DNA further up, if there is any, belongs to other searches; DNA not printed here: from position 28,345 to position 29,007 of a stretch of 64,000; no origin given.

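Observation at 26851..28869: Radical-SAM-like enzyme with a triple N-terminal repeat and a non-canonical Cx5Cx2C motif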

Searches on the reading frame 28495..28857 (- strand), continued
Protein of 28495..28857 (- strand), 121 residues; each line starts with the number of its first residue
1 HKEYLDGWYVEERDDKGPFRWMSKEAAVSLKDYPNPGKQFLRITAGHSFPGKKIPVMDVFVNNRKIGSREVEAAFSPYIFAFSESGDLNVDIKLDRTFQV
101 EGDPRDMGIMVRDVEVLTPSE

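Call 62: search_protein_families(library=ncbifam, proteins=[P0182, P0243, P0131, P0214, P0160, P0144], max_evalue=0.00001)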
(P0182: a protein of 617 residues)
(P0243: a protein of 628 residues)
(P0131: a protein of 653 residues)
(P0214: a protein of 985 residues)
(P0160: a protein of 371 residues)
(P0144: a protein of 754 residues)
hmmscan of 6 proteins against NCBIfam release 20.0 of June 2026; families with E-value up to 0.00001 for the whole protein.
P0182 (617 aa): 25 families
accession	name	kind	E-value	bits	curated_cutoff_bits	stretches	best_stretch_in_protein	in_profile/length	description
NF033640.1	N_Twi_rSAM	subfamily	6.5e-22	78.2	170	2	252-437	105-305/398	twitch domain-containing radical SAM protein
TIGR04311.1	rSAM_Geo_metal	subfamily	7.8e-21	74.6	400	1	257-437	2-182/423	radical SAM/SPASM family putative metalloenzyme maturase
TIGR04317.1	W_rSAM_matur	equivalog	9e-20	71.1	380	1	262-443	8-185/349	tungsten cofactor oxidoreductase radical SAM maturase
TIGR03962.1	mycofact_rSAM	equivalog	2e-15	56.8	265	1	256-435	10-179/339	mycofactocin radical SAM maturase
TIGR04251.1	SCM_rSAM_ScmF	equivalog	5.8e-14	52.2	400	1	265-439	11-179/353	SynChlorMet cassette radical SAM/SPASM protein ScmF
TIGR04545.1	rSAM_ahbD_hemeb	equivalog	1.4e-12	47.7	500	1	261-440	3-173/339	heme b synthase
TIGR04055.1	rSAM_NirJ2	equivalog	2.2e-12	47.2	500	1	262-442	4-174/326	putative heme d1 biosynthesis radical SAM protein NirJ2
NF045574.1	sacti_mat_StsB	exception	1.2e-11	44.2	625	1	266-448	104-275/466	StsB family radical SAM/SPASM domain sactipeptide maturase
TIGR02666.1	moaA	equivalog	1.1e-10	41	284.05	1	268-433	20-184/336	GTP 3',8-cyclase MoaA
TIGR04053.2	TIGR04053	equivalog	1.2e-10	41.3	395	1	254-446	4-190/366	TIGR04053 family radical SAM/SPASM domain-containing protein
TIGR04133.1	rSAM_w_lipo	hypoth_equivalog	5.9e-10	38.6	425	1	258-447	24-207/350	TIGR04133 family radical SAM/SPASM protein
TIGR04321.1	spiroSPASM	subfamily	2.7e-09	36.2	250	1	253-435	226-411/510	spiro-SPASM protein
TIGR04054.1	rSAM_NirJ1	equivalog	5.8e-09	35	650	1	258-443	36-211/387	putative heme d1 biosynthesis radical SAM protein NirJ1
NF001199.0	PRK00164.2-1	equivalog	1.1e-08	34.6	231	1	265-429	19-175/308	GTP 3',8-cyclase MoaA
NF038283.1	viperin_w_prok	equivalog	1.5e-08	34.1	180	1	266-421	10-169/281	viperin family antiviral radical SAM protein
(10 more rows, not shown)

P0243 (628 aa): 27 families (the best 25 are shown)
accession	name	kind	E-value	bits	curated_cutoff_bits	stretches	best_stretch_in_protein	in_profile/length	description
TIGR04311.1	rSAM_Geo_metal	subfamily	2.7e-28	99.2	400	1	265-446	2-182/423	radical SAM/SPASM family putative metalloenzyme maturase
TIGR04317.1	W_rSAM_matur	equivalog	5e-24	85.1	380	1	271-448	9-181/349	tungsten cofactor oxidoreductase radical SAM maturase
NF033640.1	N_Twi_rSAM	subfamily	8.9e-21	74.4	170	2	556-618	5-68/398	twitch domain-containing radical SAM protein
TIGR04545.1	rSAM_ahbD_hemeb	equivalog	7.8e-19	68.3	500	1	270-461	4-185/339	heme b synthase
TIGR04055.1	rSAM_NirJ2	equivalog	1.1e-16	61.3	500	1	269-456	3-179/326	putative heme d1 biosynthesis radical SAM protein NirJ2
TIGR04546.1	rSAM_ahbC_deAc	equivalog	6.9e-15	54.7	650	1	270-455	43-217/390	12,18-didecarboxysiroheme deacetylase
NF050035.1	rSAM_WgK_link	exception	1.2e-14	54.1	650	1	263-596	6-311/367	radical SAM/SPASM peptide maturase WgkB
TIGR04054.1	rSAM_NirJ1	equivalog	1.2e-14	53.7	650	1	269-455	39-214/387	putative heme d1 biosynthesis radical SAM protein NirJ1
TIGR04251.1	SCM_rSAM_ScmF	equivalog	3.7e-14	52.9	400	1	274-449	12-180/353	SynChlorMet cassette radical SAM/SPASM protein ScmF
TIGR04347.1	pseudo_SAM_Halo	equivalog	1.4e-13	50.9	525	1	270-451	42-212/390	TIGR04347 family pseudo-SAM/SPASM protein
TIGR04133.1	rSAM_w_lipo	hypoth_equivalog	2.4e-13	49.7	425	1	267-455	25-206/350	TIGR04133 family radical SAM/SPASM protein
TIGR03962.1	mycofact_rSAM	equivalog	4.8e-13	49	265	1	264-443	10-178/339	mycofactocin radical SAM maturase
TIGR04053.2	TIGR04053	equivalog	6.3e-13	48.7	395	1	263-455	5-190/366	TIGR04053 family radical SAM/SPASM domain-containing protein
NF045574.1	sacti_mat_StsB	exception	8.1e-13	48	625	1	270-476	100-294/466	StsB family radical SAM/SPASM domain sactipeptide maturase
TIGR04051.1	rSAM_NirJ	equivalog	9.3e-12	44.6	515.45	1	272-476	8-201/354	heme d1 biosynthesis radical SAM protein NirJ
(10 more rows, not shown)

P0131 (653 aa): 29 families (the best 25 are shown)
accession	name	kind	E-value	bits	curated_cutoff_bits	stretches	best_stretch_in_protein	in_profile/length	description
TIGR04317.1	W_rSAM_matur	equivalog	8e-29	100.8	380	1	323-539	5-220/349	tungsten cofactor oxidoreductase radical SAM maturase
TIGR04311.1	rSAM_Geo_metal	subfamily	5.4e-21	75.1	400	1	320-536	1-222/423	radical SAM/SPASM family putative metalloenzyme maturase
NF033640.1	N_Twi_rSAM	subfamily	6.1e-19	68.4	170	2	300-531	87-335/398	twitch domain-containing radical SAM protein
TIGR04055.1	rSAM_NirJ2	equivalog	2.9e-15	56.6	500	1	331-459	9-136/326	putative heme d1 biosynthesis radical SAM protein NirJ2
TIGR03962.1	mycofact_rSAM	equivalog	3.5e-14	52.7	265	1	321-498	11-180/339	mycofactocin radical SAM maturase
NF038283.1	viperin_w_prok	equivalog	5.9e-11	42.1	180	1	331-460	11-151/281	viperin family antiviral radical SAM protein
NF049973.1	radical_Rv1681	equivalog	1.3e-10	40.8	380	1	323-452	73-202/326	Rv1681 family radical SAM protein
TIGR04250.1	SCM_rSAM_ScmE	equivalog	1.4e-10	40.6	400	1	321-636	2-305/358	SynChlorMet cassette radical SAM/SPASM protein ScmE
TIGR04321.1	spiroSPASM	subfamily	3e-10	39.4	250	1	283-499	197-413/510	spiro-SPASM protein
TIGR04133.1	rSAM_w_lipo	hypoth_equivalog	7.6e-10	38.2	425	1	321-489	23-187/350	TIGR04133 family radical SAM/SPASM protein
NF045574.1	sacti_mat_StsB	exception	8.9e-10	38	625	1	322-500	96-265/466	StsB family radical SAM/SPASM domain sactipeptide maturase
TIGR02109.1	PQQ_syn_pqqE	equivalog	1.5e-09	37.3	381.35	1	319-526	4-205/358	pyrroloquinoline quinone biosynthesis protein PqqE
NF012164.0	AlbA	equivalog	3.2e-09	35.7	850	1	319-441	108-231/442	subtilosin maturase AlbA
TIGR04054.1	rSAM_NirJ1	equivalog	5e-09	35.3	650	1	327-531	41-235/387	putative heme d1 biosynthesis radical SAM protein NirJ1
TIGR04545.1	rSAM_ahbD_hemeb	equivalog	2.1e-08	34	500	1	327-647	5-311/339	heme b synthase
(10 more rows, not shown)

P0214 (985 aa): 47 families (the best 25 are shown)
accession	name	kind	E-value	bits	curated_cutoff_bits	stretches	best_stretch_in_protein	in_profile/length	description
TIGR04047.1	MSMEG_0565_glyc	hypoth_equivalog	5.7e-36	124.4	259.85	1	110-375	113-373/373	MSMEG_0565 family glycosyltransferase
TIGR03449.1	mycothiol_MshA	equivalog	1.7e-32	112.8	462.5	1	124-377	142-404/406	D-inositol-3-phosphate glycosyltransferase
TIGR02149.1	glgA_Coryne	subfamily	3.4e-32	112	302.4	1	142-376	142-390/391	glycogen synthase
TIGR04317.1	W_rSAM_matur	equivalog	1.1e-28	100.4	380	1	531-851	3-315/349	tungsten cofactor oxidoreductase radical SAM maturase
NF038295.1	EPS_HpsP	equivalog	6.5e-26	91.2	550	1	186-376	190-387/388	hormogonium polysaccharide biosynthesis glycosyltransferase HpsP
TIGR04157.1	glyco_rSAM_CFB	subfamily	8.5e-26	90.9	400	1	135-377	160-393/406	TIGR04157 family glycosyltransferase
TIGR04311.1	rSAM_Geo_metal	subfamily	1.6e-24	86.8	400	1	530-716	1-187/423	radical SAM/SPASM family putative metalloenzyme maturase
TIGR04063.1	stp3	hypoth_equivalog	7.3e-23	81.1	442.05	1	136-377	148-396/397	TIGR04063 family PEP-CTERM/XrtA system glycosyltransferase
NF041010.1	glycosy_Agl16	equivalog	3.2e-22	78.9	575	1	139-376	128-351/352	glycosylation protein Agl16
NF041876.1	EPS_EpsE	equivalog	6.9e-22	78.2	400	1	207-367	220-387/389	exopolysaccharide biosynthesis GT4 family glycosyltransferase EpsE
TIGR03999.1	thiol_BshA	equivalog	8.9e-22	77.5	273.7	1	143-377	143-374/375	N-acetyl-alpha-D-glucosaminyl L-malate synthase BshA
TIGR03088.1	stp2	hypoth_equivalog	1.4e-20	73.7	409.05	1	149-376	141-373/374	TIGR03088 family PEP-CTERM/XrtA system glycosyltransferase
NF047684.1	TeichurnBiosyTuaC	equivalog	1.6e-20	73.4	550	1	111-377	136-390/391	teichuronic acid biosynthesis protein TuaC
NF050063.1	ProtGlycPglJ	equivalog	1.5e-19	70.4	500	1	140-371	140-361/363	N-acetylgalactosamine-N,N'-diacetylbacillosaminyl-diphospho-undecaprenol 4-alpha-N-acetylgalactosaminyltransferase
NF033640.1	N_Twi_rSAM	subfamily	9.8e-19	67.7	170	1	785-849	2-69/398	twitch domain-containing radical SAM protein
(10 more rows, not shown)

P0160 (371 aa): 24 families
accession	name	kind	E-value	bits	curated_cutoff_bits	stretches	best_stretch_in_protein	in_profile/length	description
TIGR04317.1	W_rSAM_matur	equivalog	1.4e-31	109.9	380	1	135-330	6-197/349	tungsten cofactor oxidoreductase radical SAM maturase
TIGR04311.1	rSAM_Geo_metal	subfamily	8.9e-25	87.6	400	1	131-355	1-222/423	radical SAM/SPASM family putative metalloenzyme maturase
TIGR02668.1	moaA_archaeal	equivalog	9.3e-15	54.4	325.25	1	136-345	13-212/303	GTP 3',8-cyclase MoaA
TIGR04251.1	SCM_rSAM_ScmF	equivalog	5.6e-14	52.3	400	1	183-318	56-185/353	SynChlorMet cassette radical SAM/SPASM protein ScmF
NF038283.1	viperin_w_prok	equivalog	5.7e-14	51.9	180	1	141-294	10-169/281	viperin family antiviral radical SAM protein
TIGR02666.1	moaA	equivalog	3.8e-13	49.1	284.05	1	140-354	17-232/336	GTP 3',8-cyclase MoaA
NF001199.0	PRK00164.2-1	equivalog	5.2e-13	48.8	231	1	135-338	14-208/308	GTP 3',8-cyclase MoaA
TIGR04545.1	rSAM_ahbD_hemeb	equivalog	1e-12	48.1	500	1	138-327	5-188/339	heme b synthase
TIGR04055.1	rSAM_NirJ2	equivalog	3.7e-12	46.4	500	1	137-337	4-197/326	putative heme d1 biosynthesis radical SAM protein NirJ2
NF033640.1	N_Twi_rSAM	subfamily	2.4e-11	43.4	170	1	118-318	96-313/398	twitch domain-containing radical SAM protein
TIGR04054.1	rSAM_NirJ1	equivalog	5e-11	41.8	650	1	137-290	40-192/387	putative heme d1 biosynthesis radical SAM protein NirJ1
TIGR04321.1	spiroSPASM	subfamily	9.9e-11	41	250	1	119-309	217-412/510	spiro-SPASM protein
TIGR03962.1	mycofact_rSAM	equivalog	1.3e-10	41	265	1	132-309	11-180/339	mycofactocin radical SAM maturase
NF050035.1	rSAM_WgK_link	exception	1.1e-09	37.8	650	1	130-308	6-177/367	radical SAM/SPASM peptide maturase WgkB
TIGR03977.1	rSAM_pair_HxsC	equivalog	7.5e-08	31.6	267.9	1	142-314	34-212/292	His-Xaa-Ser system radical SAM maturase HxsC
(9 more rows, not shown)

P0144 (754 aa): 7 families
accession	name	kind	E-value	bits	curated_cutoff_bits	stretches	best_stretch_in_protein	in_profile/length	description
TIGR04317.1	W_rSAM_matur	equivalog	3.4e-16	59.3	380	1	307-491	5-186/349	tungsten cofactor oxidoreductase radical SAM maturase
TIGR02666.1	moaA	equivalog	5.8e-08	32.1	284.05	1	308-478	12-182/336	GTP 3',8-cyclase MoaA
NF033640.1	N_Twi_rSAM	subfamily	1.8e-07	30.6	170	0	630-686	4-66/398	twitch domain-containing radical SAM protein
TIGR02668.1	moaA_archaeal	equivalog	2.2e-07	30.2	325.25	1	308-489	12-186/303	GTP 3',8-cyclase MoaA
NF001199.0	PRK00164.2-1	equivalog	2.6e-07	30.1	231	1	308-480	14-179/308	GTP 3',8-cyclase MoaA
TIGR04321.1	spiroSPASM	subfamily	2.8e-07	29.6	250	1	285-476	209-405/510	spiro-SPASM protein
TIGR04250.1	SCM_rSAM_ScmE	equivalog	9.8e-06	24.7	400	0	306-442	3-137/358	SynChlorMet cassette radical SAM/SPASM protein ScmE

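Call 85: search_protein_families(library=pfam, proteins=[P0146, P0154, P0163, P0175, P0176, P0223, P0236, P0248, P0194, P0205], max_evalue=0.001)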
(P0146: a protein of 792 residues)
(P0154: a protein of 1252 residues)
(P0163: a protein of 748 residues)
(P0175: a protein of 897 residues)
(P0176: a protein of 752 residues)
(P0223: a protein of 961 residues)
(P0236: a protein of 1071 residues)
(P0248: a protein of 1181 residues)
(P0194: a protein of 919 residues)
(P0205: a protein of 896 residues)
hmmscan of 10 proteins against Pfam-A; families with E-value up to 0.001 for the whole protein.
P0146 (792 aa): 0 families

P0154 (1252 aa): 9 families
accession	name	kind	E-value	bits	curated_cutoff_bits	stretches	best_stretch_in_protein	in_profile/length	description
PF13489.12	Methyltransf_23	-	6.2e-21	75.3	27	1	256-406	12-160/164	Methyltransferase domain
PF08241.18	Methyltransf_11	-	3.2e-18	66.6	21.2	1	267-357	1-95/95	Methyltransferase domain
PF13649.12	Methyltransf_25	-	1.7e-14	54.7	27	1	266-353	1-97/97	Methyltransferase domain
PF08242.18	Methyltransf_12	-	1.3e-13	51.9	30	1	267-355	1-98/98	Methyltransferase domain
PF13847.12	Methyltransf_31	-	4.2e-12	46.4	27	1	261-358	2-110/145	Methyltransferase domain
PF07021.18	MetW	-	1.5e-09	38.2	21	1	255-348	6-101/193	Methionine biosynthesis protein MetW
PF00685.33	Sulfotransfer_1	-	7.2e-09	35.9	22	1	30-133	142-254/255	Sulfotransferase domain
PF02353.26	CMAS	-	7.5e-05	22.6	27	1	260-360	60-167/273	Mycolic acid cyclopropane synthetase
PF07696.17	7TMR-DISMED2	-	0.001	19.5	22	0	545-589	71-124/136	7TMR-DISM extracellular 2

P0163 (748 aa): 3 families
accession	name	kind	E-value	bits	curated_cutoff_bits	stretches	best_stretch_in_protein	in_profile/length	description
PF21834.1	DUF6894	-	1.8e-08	34.8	24.1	0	206-226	48-68/69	Domain of unknown function (DUF6894)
PF14016.12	DUF4232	-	0.00016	22.2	27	0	367-455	40-124/129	Domain of unknown function (DUF4232)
PF21160.3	PrkC-like_PASTA-like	-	0.00023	21.9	27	0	209-255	18-67/74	Serine/threonine protein kinase-like, C-terminal PASTA-like domain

P0175 (897 aa): 0 families

P0176 (752 aa): 0 families

P0223 (961 aa): 0 families

P0236 (1071 aa): 0 families

P0248 (1181 aa): 4 families
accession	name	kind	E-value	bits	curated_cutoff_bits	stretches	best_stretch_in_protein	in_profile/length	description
PF00534.26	Glycos_transf_1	-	5.1e-20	72.1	26.4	1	146-285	14-160/172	Glycosyl transferases group 1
PF13692.12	Glyco_trans_1_4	-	2.6e-15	57.4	27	1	148-282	2-141/142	Glycosyl transferases group 1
PF13439.12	Glyco_transf_4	-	7.5e-08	33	28.5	1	38-129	71-169/170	Glycosyltransferase Family 4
PF13524.12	Glyco_trans_1_2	-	0.00058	20.3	25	0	164-285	4-116/144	Glycosyl transferase-like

P0194 (919 aa): 6 families
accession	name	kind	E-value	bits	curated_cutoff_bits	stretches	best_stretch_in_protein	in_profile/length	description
PF00069.31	Pkinase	-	7.1e-47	160.4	31.7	1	114-364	1-255/263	Protein kinase domain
PF07714.23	PK_Tyr_Ser-Thr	-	2.1e-31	109.6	23.1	1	115-362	2-250/258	Protein tyrosine and serine/threonine kinase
PF21344.3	Zn_ribbon_LysW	-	3.1e-06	27.1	27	1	405-437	2-35/46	Alpha-aminoadipate carrier protein LysW-like, globular domain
PF13490.11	zf-HC2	-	0.00027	21.4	22.2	1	16-40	11-35/35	Putative zinc-finger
PF03109.22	ABC1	-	0.00036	20.2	22.9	1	169-263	124-217/244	ABC1 atypical kinase-like domain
PF01636.29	APH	-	0.00042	20.6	23.2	0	223-264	160-201/239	Phosphotransferase enzyme family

P0205 (896 aa): 0 families

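Call 87: search_protein_families(library=pfam, proteins=[L006:2-1021:+, L006:4355-5374:+, L006:6979-8448:+, L006:8468-9070:+, L006:9124-9486:-, L008:2173-3708:+, L009:6303-7175:+, L009:59-2083:+], max_evalue=0.001)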
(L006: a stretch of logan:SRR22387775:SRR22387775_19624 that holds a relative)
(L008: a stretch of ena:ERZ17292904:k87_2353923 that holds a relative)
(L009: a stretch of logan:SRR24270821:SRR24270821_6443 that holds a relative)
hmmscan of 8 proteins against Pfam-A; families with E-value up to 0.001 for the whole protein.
L006:2-1021:+ (339 aa): 0 families

L006:4355-5374:+ (339 aa): 2 families
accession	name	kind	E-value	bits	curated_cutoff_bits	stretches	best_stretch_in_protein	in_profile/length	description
PF00657.28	Lipase_GDSL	-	0.00048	20.8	23.6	1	93-191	1-116/208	GDSL-like Lipase/Acylhydrolase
PF13472.12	Lipase_GDSL_2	-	0.00087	20.3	32.9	0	95-172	1-84/178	GDSL-like Lipase/Acylhydrolase family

L006:6979-8448:+ (489 aa): 0 families

L006:8468-9070:+ (200 aa): 1 family
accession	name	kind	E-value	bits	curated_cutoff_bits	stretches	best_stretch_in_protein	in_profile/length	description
PF18483.9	Lectin_L-type_dom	-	5e-05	23.7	78.3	0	125-161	146-182/215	Legume lectin beta-barrel domain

L006:9124-9486:- (120 aa): 0 families

L008:2173-3708:+ (512 aa): 7 families
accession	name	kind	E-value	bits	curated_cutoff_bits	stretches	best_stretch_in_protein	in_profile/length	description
PF13847.12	Methyltransf_31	-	2.3e-12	47.3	27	1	165-262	2-108/145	Methyltransferase domain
PF13489.12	Methyltransf_23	-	3.8e-11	43.4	27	1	150-263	8-116/164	Methyltransferase domain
PF08241.18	Methyltransf_11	-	1.6e-10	41.9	21.2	1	171-262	1-94/95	Methyltransferase domain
PF13649.12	Methyltransf_25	-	2.2e-10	41.5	27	1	170-259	1-97/97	Methyltransferase domain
PF08242.18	Methyltransf_12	-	5.4e-09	37.1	30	1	171-260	1-97/98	Methyltransferase domain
PF02353.26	CMAS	-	1.5e-07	31.4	27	1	163-265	59-167/273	Mycolic acid cyclopropane synthetase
PF07021.18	MetW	-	8.9e-06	25.9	21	1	160-231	7-80/193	Methionine biosynthesis protein MetW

L009:6303-7175:+ (291 aa): 1 family
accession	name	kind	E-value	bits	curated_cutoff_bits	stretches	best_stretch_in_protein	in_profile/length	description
PF12704.14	MacB_PCD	-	4.5e-25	89.6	27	1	22-234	1-206/207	MacB-like periplasmic core domain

L009:59-2083:+ (674 aa): 2 families
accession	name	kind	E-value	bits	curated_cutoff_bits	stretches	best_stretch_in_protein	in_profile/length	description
PF01663.27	Phosphodiest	-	5e-29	102.4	23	1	40-361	1-231/342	Type I phosphodiesterase / nucleotide pyrophosphatase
PF00884.28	Sulfatase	-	4.1e-06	26.8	25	0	312-355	205-247/301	Sulfatase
